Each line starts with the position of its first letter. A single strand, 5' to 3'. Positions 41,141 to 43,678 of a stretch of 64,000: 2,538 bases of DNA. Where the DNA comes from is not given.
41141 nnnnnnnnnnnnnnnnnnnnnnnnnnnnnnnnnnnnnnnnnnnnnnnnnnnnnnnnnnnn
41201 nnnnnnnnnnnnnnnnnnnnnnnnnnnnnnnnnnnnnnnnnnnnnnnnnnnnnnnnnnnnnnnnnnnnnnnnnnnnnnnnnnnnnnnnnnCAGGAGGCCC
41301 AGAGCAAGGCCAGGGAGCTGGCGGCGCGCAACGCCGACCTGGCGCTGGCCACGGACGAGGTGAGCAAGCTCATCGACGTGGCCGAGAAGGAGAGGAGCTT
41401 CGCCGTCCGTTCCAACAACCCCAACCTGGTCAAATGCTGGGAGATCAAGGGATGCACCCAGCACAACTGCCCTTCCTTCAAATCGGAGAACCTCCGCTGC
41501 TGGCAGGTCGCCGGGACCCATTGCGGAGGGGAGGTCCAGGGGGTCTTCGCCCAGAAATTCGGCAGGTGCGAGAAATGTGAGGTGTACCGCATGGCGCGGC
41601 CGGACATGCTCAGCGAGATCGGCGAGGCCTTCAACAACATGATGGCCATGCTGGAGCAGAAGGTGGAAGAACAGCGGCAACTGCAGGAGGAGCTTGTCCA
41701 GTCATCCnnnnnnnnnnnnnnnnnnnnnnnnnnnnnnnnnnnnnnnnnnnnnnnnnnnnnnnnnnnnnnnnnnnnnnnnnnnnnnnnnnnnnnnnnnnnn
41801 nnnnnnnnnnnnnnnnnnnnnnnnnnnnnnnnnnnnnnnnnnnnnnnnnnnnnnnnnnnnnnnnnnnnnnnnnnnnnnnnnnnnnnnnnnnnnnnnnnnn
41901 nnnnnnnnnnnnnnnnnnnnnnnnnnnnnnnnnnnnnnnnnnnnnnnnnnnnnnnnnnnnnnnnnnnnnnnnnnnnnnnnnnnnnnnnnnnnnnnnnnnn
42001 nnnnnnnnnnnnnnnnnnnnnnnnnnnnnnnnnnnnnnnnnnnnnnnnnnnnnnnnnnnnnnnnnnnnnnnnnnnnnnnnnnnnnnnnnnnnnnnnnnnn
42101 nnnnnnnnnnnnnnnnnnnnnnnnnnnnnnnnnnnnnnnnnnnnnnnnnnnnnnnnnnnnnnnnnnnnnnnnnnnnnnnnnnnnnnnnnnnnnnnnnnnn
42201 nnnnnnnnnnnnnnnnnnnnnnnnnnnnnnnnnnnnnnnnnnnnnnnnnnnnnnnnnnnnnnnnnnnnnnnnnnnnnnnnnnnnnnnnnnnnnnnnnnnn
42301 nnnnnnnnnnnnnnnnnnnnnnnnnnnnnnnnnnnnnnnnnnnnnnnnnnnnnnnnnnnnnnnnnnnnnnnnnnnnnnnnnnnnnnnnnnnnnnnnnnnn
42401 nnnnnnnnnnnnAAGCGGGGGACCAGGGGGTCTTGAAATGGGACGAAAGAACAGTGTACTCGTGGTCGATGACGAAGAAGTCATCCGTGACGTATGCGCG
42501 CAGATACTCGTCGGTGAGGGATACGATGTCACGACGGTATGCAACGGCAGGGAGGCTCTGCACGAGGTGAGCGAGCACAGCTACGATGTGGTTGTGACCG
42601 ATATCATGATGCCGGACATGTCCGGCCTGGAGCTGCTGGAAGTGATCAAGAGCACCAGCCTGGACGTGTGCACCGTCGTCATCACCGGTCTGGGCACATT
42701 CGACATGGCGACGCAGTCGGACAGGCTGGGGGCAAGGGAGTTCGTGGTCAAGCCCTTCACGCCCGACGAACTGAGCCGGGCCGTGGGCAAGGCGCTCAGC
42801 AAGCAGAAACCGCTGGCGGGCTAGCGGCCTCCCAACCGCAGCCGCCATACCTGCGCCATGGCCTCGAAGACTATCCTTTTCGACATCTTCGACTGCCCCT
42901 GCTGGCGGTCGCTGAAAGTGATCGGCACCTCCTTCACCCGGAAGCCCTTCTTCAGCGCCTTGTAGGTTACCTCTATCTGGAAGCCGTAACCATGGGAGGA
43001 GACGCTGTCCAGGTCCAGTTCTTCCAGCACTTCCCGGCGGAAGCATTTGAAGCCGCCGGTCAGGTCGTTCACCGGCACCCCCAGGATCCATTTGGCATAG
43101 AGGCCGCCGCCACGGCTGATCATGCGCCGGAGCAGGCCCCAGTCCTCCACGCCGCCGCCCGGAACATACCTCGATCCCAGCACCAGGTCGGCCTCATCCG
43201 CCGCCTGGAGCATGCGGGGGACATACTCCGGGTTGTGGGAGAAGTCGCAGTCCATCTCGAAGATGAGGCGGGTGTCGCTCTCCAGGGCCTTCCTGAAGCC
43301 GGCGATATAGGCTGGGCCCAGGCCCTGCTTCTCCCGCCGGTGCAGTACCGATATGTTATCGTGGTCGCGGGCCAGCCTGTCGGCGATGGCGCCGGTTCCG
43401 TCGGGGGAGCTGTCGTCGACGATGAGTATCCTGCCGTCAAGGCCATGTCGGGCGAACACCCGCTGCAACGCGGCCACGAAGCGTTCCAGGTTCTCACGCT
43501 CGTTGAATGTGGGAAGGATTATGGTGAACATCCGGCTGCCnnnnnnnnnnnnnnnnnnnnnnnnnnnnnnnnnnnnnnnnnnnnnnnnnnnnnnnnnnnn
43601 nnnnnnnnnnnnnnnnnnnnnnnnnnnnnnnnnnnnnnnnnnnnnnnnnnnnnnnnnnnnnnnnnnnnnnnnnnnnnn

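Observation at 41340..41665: Seven-cysteine two-CW domain inserted into a HAMP-like element of a histidine kinase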

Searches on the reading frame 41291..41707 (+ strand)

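Call 7: search_protein_families(library=ncbifam, proteins=[window:41291-41707:+], max_evalue=10)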
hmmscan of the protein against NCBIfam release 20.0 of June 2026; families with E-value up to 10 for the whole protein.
seq(139 aa): 1 family
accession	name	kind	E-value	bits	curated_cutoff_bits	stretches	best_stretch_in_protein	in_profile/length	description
NF045718.1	two_CW_domain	domain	1.4e-10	41.4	35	1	48-103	2-78/80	two-CW domain-containing protein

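Call 8: search_protein_families(library=pfam, proteins=[window:41291-41707:+], max_evalue=10)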
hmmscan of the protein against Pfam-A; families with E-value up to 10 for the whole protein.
seq(139 aa): 2 families
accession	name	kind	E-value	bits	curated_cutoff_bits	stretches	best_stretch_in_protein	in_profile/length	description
PF12292.13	DUF3624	-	0.071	14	27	1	78-97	3-22/76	Protein of unknown function (DUF3624)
PF17331.7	GFD1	-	0.11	13.1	23.4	1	118-134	2-18/44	GFD1 mRNA transport factor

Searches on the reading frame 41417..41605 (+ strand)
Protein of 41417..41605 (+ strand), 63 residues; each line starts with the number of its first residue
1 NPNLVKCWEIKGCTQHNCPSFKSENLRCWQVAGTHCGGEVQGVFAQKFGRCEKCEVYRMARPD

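Call 7: search_protein_families(library=ncbifam, proteins=[window:41417-41605:+], max_evalue=10)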
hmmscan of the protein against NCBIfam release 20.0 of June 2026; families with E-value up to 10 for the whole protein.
seq(63 aa): 1 family
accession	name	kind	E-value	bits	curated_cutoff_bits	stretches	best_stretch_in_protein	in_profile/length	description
NF045718.1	two_CW_domain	domain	1.7e-11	44.4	35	1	6-61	2-78/80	two-CW domain-containing protein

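Call 8: search_protein_families(library=pfam, proteins=[window:41417-41605:+], max_evalue=10)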
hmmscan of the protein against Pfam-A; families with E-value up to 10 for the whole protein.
seq(63 aa): 1 family
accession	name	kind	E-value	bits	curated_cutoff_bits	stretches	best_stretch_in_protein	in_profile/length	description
PF12292.13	DUF3624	-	0.33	11.9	27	1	36-55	3-22/76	Protein of unknown function (DUF3624)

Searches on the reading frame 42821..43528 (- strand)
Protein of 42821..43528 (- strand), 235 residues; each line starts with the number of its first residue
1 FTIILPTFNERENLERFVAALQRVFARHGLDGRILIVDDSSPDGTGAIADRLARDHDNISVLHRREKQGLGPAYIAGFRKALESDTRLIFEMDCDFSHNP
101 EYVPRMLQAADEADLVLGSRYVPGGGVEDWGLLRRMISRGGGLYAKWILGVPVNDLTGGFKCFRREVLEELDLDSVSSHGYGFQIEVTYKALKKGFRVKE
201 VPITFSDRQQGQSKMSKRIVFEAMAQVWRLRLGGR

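Call 53: search_protein_families(library=pfam, proteins=[window:42821-43528:-], max_evalue=0.001)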
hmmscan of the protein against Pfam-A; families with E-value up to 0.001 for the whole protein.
window:42821-43528:- (235 aa): 2 families
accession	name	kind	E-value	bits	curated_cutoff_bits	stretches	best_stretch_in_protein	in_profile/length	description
PF00535.33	Glycos_transf_2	-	8.8e-30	104.3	23.3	1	2-171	1-167/168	Glycosyl transferase family 2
PF13641.12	Glyco_tranf_2_3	-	1.2e-05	25.9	27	1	1-205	3-208/230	Glycosyltransferase like family 2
